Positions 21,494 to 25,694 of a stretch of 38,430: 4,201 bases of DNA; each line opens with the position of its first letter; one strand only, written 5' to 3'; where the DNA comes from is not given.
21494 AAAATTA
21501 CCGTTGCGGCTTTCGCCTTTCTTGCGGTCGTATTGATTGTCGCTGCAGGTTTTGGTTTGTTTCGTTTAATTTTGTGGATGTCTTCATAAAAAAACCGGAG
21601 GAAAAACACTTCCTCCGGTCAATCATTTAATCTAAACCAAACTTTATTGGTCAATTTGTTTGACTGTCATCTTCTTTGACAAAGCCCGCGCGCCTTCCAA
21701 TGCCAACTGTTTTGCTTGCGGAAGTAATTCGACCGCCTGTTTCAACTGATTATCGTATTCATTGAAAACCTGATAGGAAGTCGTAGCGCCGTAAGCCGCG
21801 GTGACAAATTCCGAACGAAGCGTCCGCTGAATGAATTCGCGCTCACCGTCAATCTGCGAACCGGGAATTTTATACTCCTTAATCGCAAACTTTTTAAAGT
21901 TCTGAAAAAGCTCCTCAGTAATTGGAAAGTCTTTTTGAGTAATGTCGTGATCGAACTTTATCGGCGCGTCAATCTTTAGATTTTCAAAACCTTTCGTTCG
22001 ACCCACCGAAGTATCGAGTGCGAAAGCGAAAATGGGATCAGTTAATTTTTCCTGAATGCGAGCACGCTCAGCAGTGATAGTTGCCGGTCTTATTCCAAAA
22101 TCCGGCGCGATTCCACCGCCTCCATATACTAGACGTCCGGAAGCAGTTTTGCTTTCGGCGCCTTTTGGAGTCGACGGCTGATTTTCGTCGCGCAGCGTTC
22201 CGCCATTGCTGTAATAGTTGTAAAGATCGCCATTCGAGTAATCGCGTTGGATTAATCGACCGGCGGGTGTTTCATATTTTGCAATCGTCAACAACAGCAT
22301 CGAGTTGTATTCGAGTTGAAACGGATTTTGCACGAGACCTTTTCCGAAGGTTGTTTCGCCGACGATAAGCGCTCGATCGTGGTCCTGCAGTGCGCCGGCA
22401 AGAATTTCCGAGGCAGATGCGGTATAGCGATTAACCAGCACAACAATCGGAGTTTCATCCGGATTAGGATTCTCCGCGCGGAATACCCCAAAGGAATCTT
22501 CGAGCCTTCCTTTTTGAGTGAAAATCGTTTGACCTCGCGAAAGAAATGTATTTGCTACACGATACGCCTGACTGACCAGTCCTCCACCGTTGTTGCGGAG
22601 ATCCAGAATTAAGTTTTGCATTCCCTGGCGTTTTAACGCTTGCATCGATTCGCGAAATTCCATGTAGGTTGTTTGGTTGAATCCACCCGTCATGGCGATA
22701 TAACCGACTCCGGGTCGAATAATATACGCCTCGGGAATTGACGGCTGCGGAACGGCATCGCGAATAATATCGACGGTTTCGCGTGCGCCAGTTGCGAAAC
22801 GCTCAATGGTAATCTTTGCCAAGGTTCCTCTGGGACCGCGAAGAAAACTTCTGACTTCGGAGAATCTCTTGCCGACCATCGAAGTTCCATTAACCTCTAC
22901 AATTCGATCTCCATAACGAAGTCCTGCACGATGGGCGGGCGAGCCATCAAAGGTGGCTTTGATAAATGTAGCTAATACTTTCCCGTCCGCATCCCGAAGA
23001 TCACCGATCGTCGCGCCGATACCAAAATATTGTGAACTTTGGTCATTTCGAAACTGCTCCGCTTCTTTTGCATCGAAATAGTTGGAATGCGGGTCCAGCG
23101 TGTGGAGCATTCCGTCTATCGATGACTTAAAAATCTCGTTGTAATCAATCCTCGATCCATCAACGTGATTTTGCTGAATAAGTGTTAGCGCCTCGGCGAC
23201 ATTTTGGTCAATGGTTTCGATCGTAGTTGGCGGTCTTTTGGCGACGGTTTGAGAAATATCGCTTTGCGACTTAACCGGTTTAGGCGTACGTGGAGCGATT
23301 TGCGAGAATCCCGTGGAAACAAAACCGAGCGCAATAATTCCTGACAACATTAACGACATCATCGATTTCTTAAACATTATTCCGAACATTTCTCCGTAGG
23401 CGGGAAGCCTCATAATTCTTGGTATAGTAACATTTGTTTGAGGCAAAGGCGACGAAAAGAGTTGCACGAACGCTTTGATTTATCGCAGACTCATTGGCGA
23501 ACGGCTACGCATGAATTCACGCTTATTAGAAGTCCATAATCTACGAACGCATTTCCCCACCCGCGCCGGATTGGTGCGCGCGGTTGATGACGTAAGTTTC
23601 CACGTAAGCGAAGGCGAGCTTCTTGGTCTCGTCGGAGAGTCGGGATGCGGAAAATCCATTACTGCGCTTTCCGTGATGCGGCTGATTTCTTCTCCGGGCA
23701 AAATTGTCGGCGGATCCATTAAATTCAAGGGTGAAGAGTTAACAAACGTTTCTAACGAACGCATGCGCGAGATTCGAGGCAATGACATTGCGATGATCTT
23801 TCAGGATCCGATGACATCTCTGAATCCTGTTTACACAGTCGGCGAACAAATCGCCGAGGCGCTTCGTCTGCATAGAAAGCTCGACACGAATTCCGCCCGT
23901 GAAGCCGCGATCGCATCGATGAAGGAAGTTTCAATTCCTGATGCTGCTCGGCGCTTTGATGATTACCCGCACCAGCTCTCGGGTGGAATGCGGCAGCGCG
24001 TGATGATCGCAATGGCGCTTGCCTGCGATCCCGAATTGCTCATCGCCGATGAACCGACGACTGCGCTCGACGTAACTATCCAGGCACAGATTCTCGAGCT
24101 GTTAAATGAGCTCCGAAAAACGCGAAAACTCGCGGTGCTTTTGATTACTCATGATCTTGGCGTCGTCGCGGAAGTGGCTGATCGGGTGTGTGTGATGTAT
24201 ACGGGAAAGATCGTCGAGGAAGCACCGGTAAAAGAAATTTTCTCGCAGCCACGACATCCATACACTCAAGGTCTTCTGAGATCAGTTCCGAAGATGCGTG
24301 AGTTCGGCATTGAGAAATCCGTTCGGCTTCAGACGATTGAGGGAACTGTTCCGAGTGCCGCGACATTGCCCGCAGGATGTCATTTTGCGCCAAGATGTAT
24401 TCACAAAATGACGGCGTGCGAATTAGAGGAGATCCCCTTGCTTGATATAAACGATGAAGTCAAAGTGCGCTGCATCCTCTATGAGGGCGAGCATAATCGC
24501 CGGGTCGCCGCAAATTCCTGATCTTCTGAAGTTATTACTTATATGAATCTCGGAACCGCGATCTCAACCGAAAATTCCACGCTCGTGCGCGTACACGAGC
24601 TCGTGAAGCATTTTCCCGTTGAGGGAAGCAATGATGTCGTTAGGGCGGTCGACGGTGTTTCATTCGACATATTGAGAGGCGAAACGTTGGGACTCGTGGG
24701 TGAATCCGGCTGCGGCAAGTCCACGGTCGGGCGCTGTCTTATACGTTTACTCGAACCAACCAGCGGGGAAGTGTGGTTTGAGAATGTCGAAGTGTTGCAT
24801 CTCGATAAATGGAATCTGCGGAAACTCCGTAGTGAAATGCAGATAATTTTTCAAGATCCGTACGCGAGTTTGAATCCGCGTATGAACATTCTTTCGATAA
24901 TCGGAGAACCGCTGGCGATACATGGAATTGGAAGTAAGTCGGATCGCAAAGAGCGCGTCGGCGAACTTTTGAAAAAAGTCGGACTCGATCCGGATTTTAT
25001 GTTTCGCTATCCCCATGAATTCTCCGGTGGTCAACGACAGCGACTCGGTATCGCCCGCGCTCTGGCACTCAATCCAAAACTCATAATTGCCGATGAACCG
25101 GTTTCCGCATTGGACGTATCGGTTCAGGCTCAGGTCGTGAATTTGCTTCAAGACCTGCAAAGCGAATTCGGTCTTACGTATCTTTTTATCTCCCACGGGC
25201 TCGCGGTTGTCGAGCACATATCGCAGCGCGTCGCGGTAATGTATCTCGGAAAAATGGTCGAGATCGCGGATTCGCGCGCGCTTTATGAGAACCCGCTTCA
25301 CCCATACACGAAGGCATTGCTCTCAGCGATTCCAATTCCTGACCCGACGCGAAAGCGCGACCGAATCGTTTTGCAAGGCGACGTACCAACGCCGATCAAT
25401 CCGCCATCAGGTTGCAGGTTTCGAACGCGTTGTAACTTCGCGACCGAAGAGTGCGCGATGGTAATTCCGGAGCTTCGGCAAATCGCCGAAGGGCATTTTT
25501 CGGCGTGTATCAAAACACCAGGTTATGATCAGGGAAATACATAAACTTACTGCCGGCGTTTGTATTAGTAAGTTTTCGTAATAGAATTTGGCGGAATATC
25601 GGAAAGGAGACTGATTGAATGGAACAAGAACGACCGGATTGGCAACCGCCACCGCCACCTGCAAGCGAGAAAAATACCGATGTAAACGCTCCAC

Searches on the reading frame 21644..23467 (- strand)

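Call 51: search_protein_families(library=pfam, proteins=[window:21644-23467:-], max_evalue=0.0001)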
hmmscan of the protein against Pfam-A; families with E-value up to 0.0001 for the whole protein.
window:21644-23467:- (607 aa): 4 families
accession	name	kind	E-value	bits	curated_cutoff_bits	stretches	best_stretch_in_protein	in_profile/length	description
PF03572.23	Peptidase_S41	-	7.4e-46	156.2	24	1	254-408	2-156/165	Peptidase family S41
PF17820.7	PDZ_6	-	3.1e-12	46.5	27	1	175-223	8-54/54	PDZ domain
PF00595.29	PDZ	-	5.8e-08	33.4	23.2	1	149-216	11-76/81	PDZ domain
PF22694.1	CtpB_N-like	-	3e-05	24.8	27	1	82-134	35-84/85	Activating protease CtpB N-terminal domain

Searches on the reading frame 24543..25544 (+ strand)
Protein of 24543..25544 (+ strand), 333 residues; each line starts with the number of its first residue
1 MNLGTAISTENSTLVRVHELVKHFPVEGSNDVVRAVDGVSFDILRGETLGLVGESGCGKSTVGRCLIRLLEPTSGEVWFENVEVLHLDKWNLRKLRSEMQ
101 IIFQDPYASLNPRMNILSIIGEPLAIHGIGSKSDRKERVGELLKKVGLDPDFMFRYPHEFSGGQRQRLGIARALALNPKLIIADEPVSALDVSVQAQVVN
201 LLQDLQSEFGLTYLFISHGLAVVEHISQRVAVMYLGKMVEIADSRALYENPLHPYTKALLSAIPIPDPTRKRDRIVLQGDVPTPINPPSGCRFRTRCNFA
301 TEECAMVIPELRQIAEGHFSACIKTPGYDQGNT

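Call 51: search_protein_families(library=pfam, proteins=[window:24543-25544:+], max_evalue=0.0001)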
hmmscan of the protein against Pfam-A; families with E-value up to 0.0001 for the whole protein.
window:24543-25544:+ (333 aa): 2 families
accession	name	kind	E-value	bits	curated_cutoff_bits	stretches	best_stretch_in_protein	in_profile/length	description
PF00005.33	ABC_tran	-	3.6e-32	112.3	25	1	37-187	2-136/137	ABC transporter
PF08352.17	oligo_HPY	-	5.5e-21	75.2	27.1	1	239-304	1-65/65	Oligopeptide/dipeptide transporter, C-terminal region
